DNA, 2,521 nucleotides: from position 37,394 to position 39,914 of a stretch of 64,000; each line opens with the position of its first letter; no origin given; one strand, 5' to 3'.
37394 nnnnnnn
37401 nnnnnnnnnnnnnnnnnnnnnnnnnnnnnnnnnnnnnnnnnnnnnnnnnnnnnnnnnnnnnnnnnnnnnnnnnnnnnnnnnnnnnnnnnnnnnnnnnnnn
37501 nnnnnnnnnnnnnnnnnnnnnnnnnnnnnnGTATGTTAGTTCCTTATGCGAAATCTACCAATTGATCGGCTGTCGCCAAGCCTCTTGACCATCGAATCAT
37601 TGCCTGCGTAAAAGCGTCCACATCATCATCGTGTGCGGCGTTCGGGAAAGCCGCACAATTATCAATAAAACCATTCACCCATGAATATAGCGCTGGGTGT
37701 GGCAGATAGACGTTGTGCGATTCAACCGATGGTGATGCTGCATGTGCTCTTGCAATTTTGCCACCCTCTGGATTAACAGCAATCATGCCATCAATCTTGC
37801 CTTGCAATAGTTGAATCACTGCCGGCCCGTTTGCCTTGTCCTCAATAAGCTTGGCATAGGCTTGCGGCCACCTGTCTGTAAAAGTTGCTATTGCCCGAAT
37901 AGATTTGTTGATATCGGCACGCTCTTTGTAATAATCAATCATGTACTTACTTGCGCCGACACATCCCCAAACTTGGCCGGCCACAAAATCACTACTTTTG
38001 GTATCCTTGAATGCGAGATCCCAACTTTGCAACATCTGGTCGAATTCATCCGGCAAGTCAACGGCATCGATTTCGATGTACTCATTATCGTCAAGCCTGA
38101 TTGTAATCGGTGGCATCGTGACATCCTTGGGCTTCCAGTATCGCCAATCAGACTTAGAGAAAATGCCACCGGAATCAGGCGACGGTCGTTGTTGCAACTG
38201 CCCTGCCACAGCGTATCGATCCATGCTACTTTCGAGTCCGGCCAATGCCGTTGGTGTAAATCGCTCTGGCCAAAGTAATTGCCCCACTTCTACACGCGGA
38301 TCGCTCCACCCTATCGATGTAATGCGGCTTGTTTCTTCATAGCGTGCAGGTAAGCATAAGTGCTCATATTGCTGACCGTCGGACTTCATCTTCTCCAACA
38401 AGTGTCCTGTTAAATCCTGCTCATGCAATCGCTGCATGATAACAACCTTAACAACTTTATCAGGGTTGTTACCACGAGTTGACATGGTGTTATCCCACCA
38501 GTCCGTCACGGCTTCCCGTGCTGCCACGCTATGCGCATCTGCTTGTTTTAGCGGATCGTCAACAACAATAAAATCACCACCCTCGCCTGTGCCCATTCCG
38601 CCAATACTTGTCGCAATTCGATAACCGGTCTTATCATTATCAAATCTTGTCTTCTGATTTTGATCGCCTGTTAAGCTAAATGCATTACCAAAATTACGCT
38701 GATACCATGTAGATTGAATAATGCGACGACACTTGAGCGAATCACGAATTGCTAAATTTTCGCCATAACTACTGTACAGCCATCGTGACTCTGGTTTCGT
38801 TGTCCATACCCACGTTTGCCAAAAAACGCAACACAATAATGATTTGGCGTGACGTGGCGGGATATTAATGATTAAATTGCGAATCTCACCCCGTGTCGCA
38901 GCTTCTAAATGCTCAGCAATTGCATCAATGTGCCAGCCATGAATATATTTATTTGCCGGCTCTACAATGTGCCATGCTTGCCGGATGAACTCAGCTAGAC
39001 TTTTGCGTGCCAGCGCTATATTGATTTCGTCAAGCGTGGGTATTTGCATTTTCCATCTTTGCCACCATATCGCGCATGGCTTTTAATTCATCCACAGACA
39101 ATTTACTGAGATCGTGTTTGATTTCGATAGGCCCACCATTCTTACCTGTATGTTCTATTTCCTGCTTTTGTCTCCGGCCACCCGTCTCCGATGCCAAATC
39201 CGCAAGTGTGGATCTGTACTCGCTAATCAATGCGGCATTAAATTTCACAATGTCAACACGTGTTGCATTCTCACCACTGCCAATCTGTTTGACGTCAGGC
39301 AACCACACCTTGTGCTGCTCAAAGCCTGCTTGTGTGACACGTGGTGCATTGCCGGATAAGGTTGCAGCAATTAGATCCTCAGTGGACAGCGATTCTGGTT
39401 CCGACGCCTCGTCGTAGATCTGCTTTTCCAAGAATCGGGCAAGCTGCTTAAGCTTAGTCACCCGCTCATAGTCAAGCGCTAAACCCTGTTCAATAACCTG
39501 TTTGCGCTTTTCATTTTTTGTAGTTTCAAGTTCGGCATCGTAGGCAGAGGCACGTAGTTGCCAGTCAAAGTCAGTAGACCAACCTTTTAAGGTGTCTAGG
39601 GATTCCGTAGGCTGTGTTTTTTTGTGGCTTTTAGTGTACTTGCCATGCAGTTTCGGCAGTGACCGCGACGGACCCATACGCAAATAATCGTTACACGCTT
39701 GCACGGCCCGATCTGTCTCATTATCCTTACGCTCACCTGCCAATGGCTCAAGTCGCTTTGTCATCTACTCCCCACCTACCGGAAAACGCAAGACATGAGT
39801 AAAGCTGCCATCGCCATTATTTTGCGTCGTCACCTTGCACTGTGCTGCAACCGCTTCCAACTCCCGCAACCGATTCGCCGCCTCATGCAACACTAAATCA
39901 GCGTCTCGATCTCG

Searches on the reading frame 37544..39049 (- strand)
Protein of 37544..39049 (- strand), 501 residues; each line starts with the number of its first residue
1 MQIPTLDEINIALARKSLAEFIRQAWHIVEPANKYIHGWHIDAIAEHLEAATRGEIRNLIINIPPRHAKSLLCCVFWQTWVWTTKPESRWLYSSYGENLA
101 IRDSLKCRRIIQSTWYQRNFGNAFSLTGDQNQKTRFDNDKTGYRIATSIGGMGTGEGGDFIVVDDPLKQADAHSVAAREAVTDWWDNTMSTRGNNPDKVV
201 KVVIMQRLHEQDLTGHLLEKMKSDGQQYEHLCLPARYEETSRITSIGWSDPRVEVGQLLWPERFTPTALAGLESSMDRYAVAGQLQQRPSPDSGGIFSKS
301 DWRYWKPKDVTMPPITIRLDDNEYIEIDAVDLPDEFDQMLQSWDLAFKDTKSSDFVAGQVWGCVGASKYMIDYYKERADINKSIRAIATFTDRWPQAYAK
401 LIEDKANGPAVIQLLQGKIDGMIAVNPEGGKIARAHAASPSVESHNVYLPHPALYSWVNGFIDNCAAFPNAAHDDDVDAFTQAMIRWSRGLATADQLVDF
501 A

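Call 10: search_protein_families(library=phrogs, proteins=[window:37544-39049:-], max_evalue=0.00001)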
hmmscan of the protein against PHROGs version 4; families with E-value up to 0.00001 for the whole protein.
window:37544-39049:- (501 aa): 4 families
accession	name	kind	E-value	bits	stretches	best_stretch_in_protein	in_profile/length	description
phrog_38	-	head and packaging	1.9e-97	328.7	1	8-491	266-707/760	terminase large subunit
phrog_4758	-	head and packaging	1.4e-47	163.1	1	12-239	14-239/243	terminase large subunit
phrog_5573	-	head and packaging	1.1e-37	130.8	1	222-485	6-232/250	terminase large subunit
phrog_30251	-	head and packaging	2.2e-16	60.2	1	58-240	57-244/799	terminase large subunit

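Call 76: search_dna_similar(query=window:37544-39049:-, collection=phages, mode=protein, max_evalue=1e-20, max_rows=15)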
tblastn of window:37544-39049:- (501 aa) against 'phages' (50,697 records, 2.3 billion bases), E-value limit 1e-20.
Records with a match: 774; places in all: 775; records where one place covers at least 80% of the query: 766.
Best place of each record, by identity: <60% 774.
By first word of the organism name: Escherichia 224; Microbacterium 129; Klebsiella 52; Acinetobacter 47; Xanthomonas 35; Shigella 27; Yersinia 18; Bacillus 14; Campylobacter 13; Ralstonia 12; and 58 more.
By host as written in the record: - 62; Escherichia coli 49; Microbacterium foliorum NRRL B-24224 45; Microbacterium foliorum NRRL B-24224 SEA 44; Escherichia coli DSM 12242 43; Microbacterium paraoxydans NWU1 27; Klebsiella pneumoniae 25; Escherichia coli K-12 MG1655 23; and 225 more.
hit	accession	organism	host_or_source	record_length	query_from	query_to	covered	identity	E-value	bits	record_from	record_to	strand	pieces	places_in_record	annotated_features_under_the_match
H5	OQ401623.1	Roseobacter phage CRP-901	Roseobacter sp. FZCC0083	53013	5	490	97%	44.2%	8e-117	384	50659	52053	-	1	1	terminase large subunit | terminase small subunit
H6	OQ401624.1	Roseobacter phage CRP-902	Roseobacter sp. FZCC0083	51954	5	490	97%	44.0%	8e-117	384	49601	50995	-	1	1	terminase large subunit | terminase small subunit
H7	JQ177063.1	Aeromonas phage vB_AsaM-56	Aeromonas salmonicida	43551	5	484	96%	40.6%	2e-105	351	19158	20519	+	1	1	putative TerL large-subunit terminase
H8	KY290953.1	Aeromonas phage 51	Aeromonas salmonicida HER1108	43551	5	484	96%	40.6%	2e-105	351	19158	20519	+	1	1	terminase large subunit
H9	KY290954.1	Aeromonas phage 56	Aeromonas salmonicida HER1084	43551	5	484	96%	40.6%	2e-105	351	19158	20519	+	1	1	terminase large subunit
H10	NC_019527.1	Aeromonas phage vB_AsaM-56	Aeromonas salmonicida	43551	5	484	96%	40.6%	2e-105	351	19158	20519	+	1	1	terminase large subunit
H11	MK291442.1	Paracoccus phage vB_PkoS_Pkon1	Paracoccus kondratievae NCIMB 13773T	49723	9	478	94%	41.4%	4e-92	313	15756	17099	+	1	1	terminase large subunit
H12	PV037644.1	Bacillus phage vB_BcM_CUBc25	Bacillus cereus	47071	3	488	97%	37.2%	3e-81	281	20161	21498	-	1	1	terminase large subunit | hypothetical protein (x2)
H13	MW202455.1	Caudoviricetes sp.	Manatee Spring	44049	2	484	96%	36.6%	5e-76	266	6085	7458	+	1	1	large terminase | terminase small subunit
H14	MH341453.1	Listeria phage PSU-VKH-LP041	Listeria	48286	2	490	98%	35.3%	3e-72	255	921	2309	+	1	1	terminase large subunit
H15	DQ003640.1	Listeria phage B054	Listeria monocytogenes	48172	2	490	98%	35.3%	3e-72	255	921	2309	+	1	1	terL: TerL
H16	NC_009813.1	Listeria phage B054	Listeria monocytogenes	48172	2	490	98%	35.3%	3e-72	255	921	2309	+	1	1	terL: terminase large subunit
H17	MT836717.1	Bacteriophage sp.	human fecal samples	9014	13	486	95%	35.1%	5e-71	251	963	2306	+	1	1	record has no annotation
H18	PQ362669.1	Arthrobacter phage Kukla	Arthrobacter globiformis B-2979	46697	34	486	90%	36.6%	7e-64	231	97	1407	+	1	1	1: terminase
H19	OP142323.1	Staphylococcus phage Lacachita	Staphylococcus epidermidis 1457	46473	13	486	95%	34.8%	9e-70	248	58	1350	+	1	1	terminase large subunit | terminator (x2)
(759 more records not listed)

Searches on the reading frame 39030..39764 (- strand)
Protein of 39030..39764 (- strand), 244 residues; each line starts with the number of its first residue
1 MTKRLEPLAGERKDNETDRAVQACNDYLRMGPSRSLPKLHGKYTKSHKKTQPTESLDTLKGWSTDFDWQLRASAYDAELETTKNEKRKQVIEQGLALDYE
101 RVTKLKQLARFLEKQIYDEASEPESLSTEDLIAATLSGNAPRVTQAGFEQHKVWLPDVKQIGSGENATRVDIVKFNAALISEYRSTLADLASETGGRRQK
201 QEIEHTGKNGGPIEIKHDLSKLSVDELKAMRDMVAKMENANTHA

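Call 24: search_protein_families(library=pfam, proteins=[window:39030-39764:-], max_evalue=0.01)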
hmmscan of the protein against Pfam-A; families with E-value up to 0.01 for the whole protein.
window:39030-39764:- (244 aa): 3 families
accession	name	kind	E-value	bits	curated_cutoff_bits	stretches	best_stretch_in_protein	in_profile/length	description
PF23746.1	Gp41_Mu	-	0.0008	19.9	27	1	201-242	59-99/107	Tail assembly protein gp41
PF09602.15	PhaP_Bmeg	-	0.0043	17.5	28.3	1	171-239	59-124/168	Polyhydroxyalkanoic acid inclusion protein (PhaP_Bmeg)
PF06698.16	DUF1192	-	0.0099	16.4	25.5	0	212-230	10-28/58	Protein of unknown function (DUF1192)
